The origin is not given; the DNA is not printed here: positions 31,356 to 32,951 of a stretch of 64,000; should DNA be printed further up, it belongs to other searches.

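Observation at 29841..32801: Minor-pilin operon (two prepilins + small TM protein) capped by an FG-GAP beta-propeller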

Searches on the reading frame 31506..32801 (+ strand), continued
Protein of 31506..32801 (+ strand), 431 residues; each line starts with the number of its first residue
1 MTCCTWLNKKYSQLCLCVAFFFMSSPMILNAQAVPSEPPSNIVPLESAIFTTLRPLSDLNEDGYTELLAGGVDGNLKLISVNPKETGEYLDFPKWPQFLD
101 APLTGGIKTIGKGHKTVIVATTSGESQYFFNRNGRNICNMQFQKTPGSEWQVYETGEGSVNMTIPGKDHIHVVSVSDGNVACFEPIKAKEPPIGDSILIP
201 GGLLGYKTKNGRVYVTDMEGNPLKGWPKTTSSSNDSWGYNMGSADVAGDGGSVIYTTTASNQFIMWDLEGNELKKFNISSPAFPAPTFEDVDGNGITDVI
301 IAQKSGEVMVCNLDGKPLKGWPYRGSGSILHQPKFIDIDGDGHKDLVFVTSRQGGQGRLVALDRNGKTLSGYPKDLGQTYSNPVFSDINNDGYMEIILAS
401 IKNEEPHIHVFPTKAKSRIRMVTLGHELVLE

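Call 36: find_encoding_contigs(protein=P0160, flank=10000, max_places=3)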
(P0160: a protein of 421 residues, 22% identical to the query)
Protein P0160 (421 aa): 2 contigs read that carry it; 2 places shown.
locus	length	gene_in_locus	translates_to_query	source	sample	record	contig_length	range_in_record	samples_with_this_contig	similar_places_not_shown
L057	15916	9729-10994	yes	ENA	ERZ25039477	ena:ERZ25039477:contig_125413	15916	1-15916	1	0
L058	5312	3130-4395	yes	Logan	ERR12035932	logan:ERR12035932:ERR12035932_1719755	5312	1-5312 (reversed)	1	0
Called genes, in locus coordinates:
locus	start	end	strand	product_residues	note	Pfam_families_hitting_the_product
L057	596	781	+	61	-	-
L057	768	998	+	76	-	-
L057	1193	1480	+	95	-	-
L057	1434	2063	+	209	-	PF00152:tRNA-synt_2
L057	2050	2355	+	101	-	PF00152:tRNA-synt_2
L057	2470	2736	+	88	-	-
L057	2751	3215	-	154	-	PF12641:Flavodoxin_3 (faint), PF12682:Flavodoxin_4, PF12724:Flavodoxin_5 (faint)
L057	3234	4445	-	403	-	PF00149:Metallophos, PF12850:Metallophos_2 (weak)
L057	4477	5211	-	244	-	-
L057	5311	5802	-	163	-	-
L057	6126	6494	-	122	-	-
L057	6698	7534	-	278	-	PF01935:DUF87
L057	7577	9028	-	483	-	PF07690:MFS_1 (weak)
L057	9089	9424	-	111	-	-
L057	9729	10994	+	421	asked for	PF14783:BBS2_Mid (faint), PF25292:Beta-prop_CGLA (weak), PF13570:Beta-prop_ACSF4, PF25292:Beta-prop_CGLA, PF13360:PQQ_2, PF25292:Beta-prop_CGLA, PF13360:PQQ_2, PF25292:Beta-prop_CGLA, +8 more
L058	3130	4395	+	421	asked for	PF14783:BBS2_Mid (faint), PF25292:Beta-prop_CGLA (weak), PF13570:Beta-prop_ACSF4, PF25292:Beta-prop_CGLA, PF13360:PQQ_2, PF25292:Beta-prop_CGLA, PF13360:PQQ_2, PF25292:Beta-prop_CGLA, +8 more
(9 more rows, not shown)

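Call 37: find_encoding_contigs(protein=P0011, flank=10000, max_places=3)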
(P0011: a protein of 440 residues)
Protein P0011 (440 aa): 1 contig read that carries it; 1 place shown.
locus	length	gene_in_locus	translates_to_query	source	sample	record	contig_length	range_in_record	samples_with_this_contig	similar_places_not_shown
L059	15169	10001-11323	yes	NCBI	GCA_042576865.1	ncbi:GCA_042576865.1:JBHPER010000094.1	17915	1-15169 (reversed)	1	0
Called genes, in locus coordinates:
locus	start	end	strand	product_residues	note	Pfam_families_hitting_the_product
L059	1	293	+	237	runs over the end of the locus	-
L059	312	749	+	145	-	-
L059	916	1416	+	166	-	-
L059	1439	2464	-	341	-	PF13946:DUF4214 (weak)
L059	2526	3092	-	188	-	PF13946:DUF4214 (weak)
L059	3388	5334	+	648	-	-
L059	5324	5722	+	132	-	PF07963:N_methyl (weak)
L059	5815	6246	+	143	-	-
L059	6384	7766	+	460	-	PF02878:PGM_PMM_I, PF02879:PGM_PMM_II, PF02880:PGM_PMM_III, PF00408:PGM_PMM_IV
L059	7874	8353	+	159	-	PF09976:TPR_21 (weak), PF28559:TPR_SusR (weak), PF00515:TPR_1 (faint), PF24575:TPR_Slam (weak), PF13432:TPR_16 (weak), PF14559:TPR_19, PF07719:TPR_2 (weak), PF13174:TPR_6, +3 more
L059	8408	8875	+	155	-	-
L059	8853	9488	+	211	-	-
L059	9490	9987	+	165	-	-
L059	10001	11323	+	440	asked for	PF15907:Itfg2 (faint), PF12256:TcdB_toxin_midN (faint), PF13570:Beta-prop_ACSF4, PF23743:Beta-prop_BBS7 (faint), PF01839:FG-GAP (faint), PF13517:FG-GAP_3, PF25292:Beta-prop_CGLA, PF13517:FG-GAP_3, +1 more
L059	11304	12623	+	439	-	PF07719:TPR_2 (faint), PF13181:TPR_8 (faint), PF13424:TPR_12 (faint), PF23914:TPR_CcmH_CycH (faint), PF24575:TPR_Slam (faint), PF00515:TPR_1 (faint), PF14559:TPR_19 (weak), PF21033:RMD1-3 (weak), +6 more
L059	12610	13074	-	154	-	-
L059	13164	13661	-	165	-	-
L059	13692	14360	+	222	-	PF09837:DUF2064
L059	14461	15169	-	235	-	?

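Call 38: find_encoding_contigs(protein=P0012, flank=8000, max_places=1)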
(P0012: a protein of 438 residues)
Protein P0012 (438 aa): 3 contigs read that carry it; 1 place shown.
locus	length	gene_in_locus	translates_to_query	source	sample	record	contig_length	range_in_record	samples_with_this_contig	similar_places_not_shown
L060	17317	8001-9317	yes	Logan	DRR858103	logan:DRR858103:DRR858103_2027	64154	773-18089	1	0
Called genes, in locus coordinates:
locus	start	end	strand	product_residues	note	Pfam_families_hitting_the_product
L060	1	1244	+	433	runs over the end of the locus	PF02874:ATP-synt_ab_N, PF00006:ATP-synt_ab, PF22919:ATP-synt_VA_C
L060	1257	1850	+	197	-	PF01813:ATP-synt_D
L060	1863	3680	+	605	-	PF01496:V_ATPase_I (faint)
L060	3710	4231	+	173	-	PF00137:ATP-synt_C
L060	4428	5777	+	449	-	PF02878:PGM_PMM_I, PF02879:PGM_PMM_II, PF02880:PGM_PMM_III, PF00408:PGM_PMM_IV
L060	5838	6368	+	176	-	PF13525:YfiO (weak), PF00515:TPR_1 (faint), PF13432:TPR_16 (weak), PF07719:TPR_2 (faint), PF13174:TPR_6 (faint), PF13424:TPR_12 (faint), PF13428:TPR_14 (faint), PF14559:TPR_19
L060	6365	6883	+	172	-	PF07963:N_methyl (weak)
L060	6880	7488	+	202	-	-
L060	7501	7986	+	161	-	-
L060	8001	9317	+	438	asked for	PF13570:Beta-prop_ACSF4, PF01839:FG-GAP (faint), PF14783:BBS2_Mid (faint), PF25292:Beta-prop_CGLA, PF13517:FG-GAP_3 (weak)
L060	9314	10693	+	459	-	PF13431:TPR_17 (faint), PF24575:TPR_Slam (faint), PF00515:TPR_1 (faint), PF07719:TPR_2 (faint), PF13174:TPR_6 (faint), PF14559:TPR_19, PF13414:TPR_11, PF13432:TPR_16, +4 more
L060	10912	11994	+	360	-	PF01855:POR_N, PF02780:Transketolase_C (weak), PF17147:PFOR_II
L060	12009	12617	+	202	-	-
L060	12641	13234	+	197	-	PF01558:POR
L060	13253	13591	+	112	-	PF02410:RsfS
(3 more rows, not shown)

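Call 39: find_encoding_contigs(protein=P0017, flank=8000, max_places=1)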
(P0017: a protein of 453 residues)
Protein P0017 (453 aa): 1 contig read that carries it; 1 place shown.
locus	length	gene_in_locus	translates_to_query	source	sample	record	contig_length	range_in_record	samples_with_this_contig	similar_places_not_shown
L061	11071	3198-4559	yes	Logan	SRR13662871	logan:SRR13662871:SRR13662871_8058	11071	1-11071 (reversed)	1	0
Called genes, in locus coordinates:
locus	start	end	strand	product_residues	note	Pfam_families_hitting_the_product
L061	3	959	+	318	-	?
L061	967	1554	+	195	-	PF13174:TPR_6 (faint), PF13525:YfiO (weak)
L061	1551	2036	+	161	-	PF07963:N_methyl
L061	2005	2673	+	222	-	-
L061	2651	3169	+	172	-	-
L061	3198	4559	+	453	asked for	PF01839:FG-GAP (faint), PF13570:Beta-prop_ACSF4, PF14783:BBS2_Mid (faint), PF23743:Beta-prop_BBS7 (faint), PF13517:FG-GAP_3 (weak), PF25292:Beta-prop_CGLA (weak), PF13517:FG-GAP_3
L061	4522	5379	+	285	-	PF10105:DUF2344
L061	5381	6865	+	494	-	PF10150:RNase_E_G, PF20833:RNase_E_G_Thio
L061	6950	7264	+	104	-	PF00829:Ribosomal_L21p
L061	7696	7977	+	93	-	PF01016:Ribosomal_L27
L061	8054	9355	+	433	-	PF01018:GTP1_OBG, PF01926:MMR_HSR1, PF02421:FeoB_N, PF09269:DUF1967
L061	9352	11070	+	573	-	?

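Call 40: find_encoding_contigs(protein=P0020, flank=8000, max_places=1)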
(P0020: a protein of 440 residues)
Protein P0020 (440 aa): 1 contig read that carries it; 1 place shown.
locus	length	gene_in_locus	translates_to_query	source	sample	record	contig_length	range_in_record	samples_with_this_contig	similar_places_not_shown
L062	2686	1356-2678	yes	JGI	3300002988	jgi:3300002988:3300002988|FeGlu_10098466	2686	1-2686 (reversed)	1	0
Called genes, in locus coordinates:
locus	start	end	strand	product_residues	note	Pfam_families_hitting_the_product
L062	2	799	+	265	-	PF13483:Lactamase_B_3, PF12706:Lactamase_B_2 (weak)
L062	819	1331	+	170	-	-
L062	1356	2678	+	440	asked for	PF15907:Itfg2 (faint), PF12256:TcdB_toxin_midN (faint), PF13570:Beta-prop_ACSF4, PF16743:PliI (faint), PF23743:Beta-prop_BBS7 (faint), PF13517:FG-GAP_3 (weak), PF25292:Beta-prop_CGLA (weak), PF13517:FG-GAP_3 (weak), +2 more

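Call 41: find_encoding_contigs(protein=P0056, flank=8000, max_places=1)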
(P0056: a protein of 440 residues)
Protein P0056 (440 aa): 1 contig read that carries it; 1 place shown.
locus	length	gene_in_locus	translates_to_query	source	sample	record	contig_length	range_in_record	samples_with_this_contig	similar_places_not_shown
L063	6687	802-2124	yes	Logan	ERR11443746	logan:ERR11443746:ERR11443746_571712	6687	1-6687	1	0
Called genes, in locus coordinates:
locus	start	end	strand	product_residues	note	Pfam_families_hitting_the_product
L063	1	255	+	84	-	?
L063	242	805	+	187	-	-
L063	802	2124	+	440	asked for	PF13570:Beta-prop_ACSF4, PF23743:Beta-prop_BBS7 (faint), PF01839:FG-GAP (faint), PF14783:BBS2_Mid (faint), PF25292:Beta-prop_CGLA (faint), PF13517:FG-GAP_3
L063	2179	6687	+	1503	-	?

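Call 42: list_cluster_members(proteins=[P0011, P0012, P0013, P0017, P0020, P0024, P0056, P0107, P0125, P0159])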
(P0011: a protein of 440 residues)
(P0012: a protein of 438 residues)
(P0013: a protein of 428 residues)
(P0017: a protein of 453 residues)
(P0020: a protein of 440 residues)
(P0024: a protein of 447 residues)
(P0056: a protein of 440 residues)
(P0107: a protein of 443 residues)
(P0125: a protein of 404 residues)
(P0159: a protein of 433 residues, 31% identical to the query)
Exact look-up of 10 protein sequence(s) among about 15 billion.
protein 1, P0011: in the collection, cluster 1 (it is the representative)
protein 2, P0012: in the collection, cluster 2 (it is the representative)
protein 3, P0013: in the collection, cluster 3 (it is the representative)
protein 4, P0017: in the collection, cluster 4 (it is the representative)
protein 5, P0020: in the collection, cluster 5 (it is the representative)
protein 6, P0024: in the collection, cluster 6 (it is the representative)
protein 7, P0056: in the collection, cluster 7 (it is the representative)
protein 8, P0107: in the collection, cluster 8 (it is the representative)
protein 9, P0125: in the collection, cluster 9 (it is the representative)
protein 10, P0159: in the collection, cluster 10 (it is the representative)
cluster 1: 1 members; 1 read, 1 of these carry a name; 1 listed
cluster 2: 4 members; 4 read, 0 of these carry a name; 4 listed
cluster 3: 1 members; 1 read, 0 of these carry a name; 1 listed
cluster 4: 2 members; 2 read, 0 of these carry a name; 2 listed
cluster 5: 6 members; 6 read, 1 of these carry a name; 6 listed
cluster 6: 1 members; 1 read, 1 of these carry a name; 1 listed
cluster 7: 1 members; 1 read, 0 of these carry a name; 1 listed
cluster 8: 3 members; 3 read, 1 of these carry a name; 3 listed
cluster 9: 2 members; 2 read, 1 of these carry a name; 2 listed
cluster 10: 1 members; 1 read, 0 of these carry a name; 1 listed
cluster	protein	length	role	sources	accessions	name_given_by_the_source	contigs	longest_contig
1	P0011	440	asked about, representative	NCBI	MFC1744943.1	FG-GAP repeat domain-containing protein [Candidatus Riflebacteria bacterium]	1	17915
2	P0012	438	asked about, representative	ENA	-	-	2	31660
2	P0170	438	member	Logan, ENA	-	-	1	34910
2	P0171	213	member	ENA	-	-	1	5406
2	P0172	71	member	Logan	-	-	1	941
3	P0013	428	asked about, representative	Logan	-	-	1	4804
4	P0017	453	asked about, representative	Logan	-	-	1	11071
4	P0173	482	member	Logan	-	-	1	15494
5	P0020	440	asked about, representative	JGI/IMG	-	-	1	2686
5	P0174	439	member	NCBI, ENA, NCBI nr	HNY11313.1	MAG TPA: FG-GAP-like repeat-containing protein [Candidatus Wallbacteria bacterium] | FG-GAP-like repeat-containing protein [Candidatus Wallbacteria bacterium]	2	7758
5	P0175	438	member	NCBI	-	-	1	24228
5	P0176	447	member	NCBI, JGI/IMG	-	-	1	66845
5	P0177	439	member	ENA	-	-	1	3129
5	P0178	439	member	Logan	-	-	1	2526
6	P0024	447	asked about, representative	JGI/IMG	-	outer membrane protein assembly factor BamB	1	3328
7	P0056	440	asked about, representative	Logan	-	-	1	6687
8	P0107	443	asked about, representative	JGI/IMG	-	-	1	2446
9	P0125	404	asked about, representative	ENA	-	-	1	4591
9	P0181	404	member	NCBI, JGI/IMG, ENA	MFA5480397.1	MAG: FG-GAP-like repeat-containing protein [Candidatus Muiribacteriota bacterium]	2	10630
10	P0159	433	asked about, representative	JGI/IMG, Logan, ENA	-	-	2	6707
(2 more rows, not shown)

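Call 43: fold_search(model_id=the predicted structure, library=pdb)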
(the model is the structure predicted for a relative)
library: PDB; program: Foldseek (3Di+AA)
matches with E <= 10: 1734; with E <= 0.001: 1106
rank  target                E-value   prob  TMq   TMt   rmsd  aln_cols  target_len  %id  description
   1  6tjg                  3.4e-13  1.00  0.60  0.79   4.2       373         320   16  Crystal structure of the computationally designed Cake8 protein (released 2020-05-06)
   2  6tji_A                1.3e-12  1.00  0.56  0.65   5.6       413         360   15  Crystal structure of the computationally designed Cake10 protein (released 2020-05-06)
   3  6tjh_A                2.2e-12  1.00  0.55  0.65   6.7       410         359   14  Crystal structure of the computationally designed Cake9 protein (released 2020-05-06)
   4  8prj                  2.2e-11  1.00  0.56  0.73   3.9       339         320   15  The structure of v31Bagel8 (released 2024-07-24)
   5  7ax2                  6.2e-11  1.00  0.53  0.70   5.2       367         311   14  Crystal structure of the computationally designed Scone-E protein co-crystallized with STA, form b (released 2021-01-13)
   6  7dxn_A                7.9e-11  1.00  0.58  0.66   5.2       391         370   18  Plant growth-promoting factor YxaL from Bacillus velezensis (released 2022-01-19)
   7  9mgf_B                1.2e-10  1.00  0.54  0.62   5.4       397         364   16  beta-barrel assembly machine from Escherichia coli in a middle state of substrate assembly (released 2025-12-17)
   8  7ax0                  1.8e-10  1.00  0.54  0.71   5.5       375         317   14  Crystal structure of the computationally designed Scone-E protein co-crystallized with STA form a (released 2021-06-30)
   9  7tt2_B                1.9e-10  1.00  0.58  0.69   5.0       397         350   16  BamABCDE bound to substrate EspP class 3 (released 2022-03-30)
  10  5ayw_B                3.0e-10  1.00  0.56  0.68   4.8       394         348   16  Structure of a membrane complex (released 2016-02-24)
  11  7awz                  4.0e-10  1.00  0.55  0.73   5.0       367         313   14  Crystal structure of the computationally designed Scone-E protein (released 2021-01-13)
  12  7evf                  4.0e-10  1.00  0.60  0.68   4.9       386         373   16  Plant growth-promoting factor YxaL mutant from Bacillus velezensis - T175W/S213G/W215A (released 2022-01-12)
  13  2yh3                  4.2e-10  1.00  0.53  0.62   5.6       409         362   15  The structure of BamB from E. coli (released 2011-05-25)
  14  8bwc_B                4.2e-10  1.00  0.55  0.63   5.6       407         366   15  E. coli BAM complex (BamABCDE) wild-type (released 2023-05-24)
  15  9p1u_B                5.6e-10  1.00  0.56  0.68   4.8       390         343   16  beta-barrel assembly machine from Escherichia coli in an late state of LptD assembly (released 2026-03-11)
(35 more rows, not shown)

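Call 56: find_encoding_contigs(protein=P0176, flank=10000, max_places=1)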
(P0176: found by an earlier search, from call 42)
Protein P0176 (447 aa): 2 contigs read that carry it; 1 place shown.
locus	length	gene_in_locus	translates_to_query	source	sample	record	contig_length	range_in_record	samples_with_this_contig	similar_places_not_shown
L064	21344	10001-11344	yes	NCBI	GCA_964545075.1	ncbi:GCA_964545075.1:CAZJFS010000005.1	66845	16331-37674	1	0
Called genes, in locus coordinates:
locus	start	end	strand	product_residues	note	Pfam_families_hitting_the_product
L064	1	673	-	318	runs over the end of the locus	PF07719:TPR_2 (faint), PF13174:TPR_6 (faint)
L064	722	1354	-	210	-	PF02545:Maf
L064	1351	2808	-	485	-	PF01522:Polysacc_deac_1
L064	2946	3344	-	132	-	PF01894:YjbQ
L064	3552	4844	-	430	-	PF07969:Amidohydro_3, PF01979:Amidohydro_1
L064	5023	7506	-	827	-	PF14691:Fer4_20, PF00070:Pyr_redox (faint), PF01266:DAO (weak), PF07992:Pyr_redox_2, PF13450:NAD_binding_8, PF13738:Pyr_redox_3 (weak), PF01180:DHO_dh (weak), PF13187:Fer4_9 (weak), +1 more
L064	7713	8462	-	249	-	-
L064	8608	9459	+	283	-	PF13483:Lactamase_B_3, PF12706:Lactamase_B_2 (weak)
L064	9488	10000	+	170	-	-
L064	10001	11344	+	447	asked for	PF15907:Itfg2 (faint), PF16743:PliI (faint), PF12256:TcdB_toxin_midN (faint), PF13570:Beta-prop_ACSF4, PF23743:Beta-prop_BBS7 (faint), PF13517:FG-GAP_3 (weak), PF25292:Beta-prop_CGLA (weak), PF13517:FG-GAP_3 (weak), +2 more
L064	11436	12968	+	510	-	PF00512:HisKA, PF02518:HATPase_c (weak), PF00072:Response_reg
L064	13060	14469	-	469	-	-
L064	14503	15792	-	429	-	-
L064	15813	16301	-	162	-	-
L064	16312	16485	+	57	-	-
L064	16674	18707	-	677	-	PF02421:FeoB_N, PF01926:MMR_HSR1, PF07670:Gate, PF07664:FeoB_C, PF07670:Gate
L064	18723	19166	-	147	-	PF01475:FUR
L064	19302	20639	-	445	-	PF13660:DUF4147, PF05161:MOFRL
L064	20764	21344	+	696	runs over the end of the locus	PF00009:GTP_EFTU, PF22042:EF-G_D2, PF03144:GTP_EFTU_D2, PF14492:EFG_III, PF03764:EFG_IV, PF00679:EFG_C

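Call 57: find_encoding_contigs(protein=P0181, flank=10000, max_places=1)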
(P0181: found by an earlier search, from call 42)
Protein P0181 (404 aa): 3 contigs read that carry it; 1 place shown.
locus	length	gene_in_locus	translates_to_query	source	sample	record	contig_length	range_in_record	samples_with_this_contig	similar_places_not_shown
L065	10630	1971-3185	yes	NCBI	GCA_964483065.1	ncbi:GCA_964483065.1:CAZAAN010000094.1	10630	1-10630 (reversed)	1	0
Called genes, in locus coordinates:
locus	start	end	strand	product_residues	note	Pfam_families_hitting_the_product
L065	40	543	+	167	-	-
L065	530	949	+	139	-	-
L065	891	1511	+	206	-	-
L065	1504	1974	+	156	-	-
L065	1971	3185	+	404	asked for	PF13570:Beta-prop_ACSF4, PF23743:Beta-prop_BBS7 (faint), PF01839:FG-GAP (faint), PF14783:BBS2_Mid (faint), PF25292:Beta-prop_CGLA (faint), PF13360:PQQ_2 (weak), PF13517:FG-GAP_3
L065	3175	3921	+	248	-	PF01435:Peptidase_M48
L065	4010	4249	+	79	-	-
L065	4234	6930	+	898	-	PF02739:5_3_exonuc_N, PF01367:5_3_exonuc, PF01612:DNA_pol_A_exo1, PF00476:DNA_pol_A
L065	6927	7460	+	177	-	PF04347:FliO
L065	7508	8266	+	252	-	PF00813:FliP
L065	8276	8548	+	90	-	PF01313:Bac_export_3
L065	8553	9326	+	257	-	PF01311:Bac_export_1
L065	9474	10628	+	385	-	?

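Call 67: predict_structure(alignment_id=A3)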
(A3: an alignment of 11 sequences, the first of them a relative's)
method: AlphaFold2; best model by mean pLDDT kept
length: 431 residues; sequences in the alignment: 11
mean_pLDDT: 75.4   pTM: 0.74
mean pLDDT of the five models: 75.4, 72.6, 71.7, 71.5, 70.1
residues with pLDDT >= 90: 109; 70-90: 189; 50-70: 77; < 50: 56
segments of 3 or more residues with pLDDT < 50: 1-7, 24-46, 85-88, 146-148, 152-157, 420-431
pLDDT, mean of each block of 10 residues (from residue 1): 47 66 46 37 50 76 81 77 54 73 71 77 76 81 53 48 67 71 72 73 82 87 90 61 84 90 93 94 90 89 93 94 90 91 92 86 94 88 86 87 71 78 41 37
secondary structure, 60 per line:
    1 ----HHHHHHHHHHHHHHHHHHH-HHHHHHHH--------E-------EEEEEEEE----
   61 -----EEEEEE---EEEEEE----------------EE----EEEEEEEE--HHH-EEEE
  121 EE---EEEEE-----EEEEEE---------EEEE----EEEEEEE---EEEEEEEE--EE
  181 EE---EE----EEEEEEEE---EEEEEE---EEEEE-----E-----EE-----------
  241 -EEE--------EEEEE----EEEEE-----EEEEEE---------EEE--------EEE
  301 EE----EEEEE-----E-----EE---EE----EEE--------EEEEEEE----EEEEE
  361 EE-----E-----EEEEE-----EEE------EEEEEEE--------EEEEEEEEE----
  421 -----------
elements in order: H5-23 H25-32 E49-56 E66-71 E75-80 E103-110 E117-122 E126-130 E136-141 E151-154 E159-165 E169-176 E179-182 E192-199 E203-208 E212-216 E242-244 E253-257 E262-266 E272-277 E287-289 E298-302 E307-311 E334-336 E345-351 E356-362 E374-378 E384-386 E393-399 E408-416
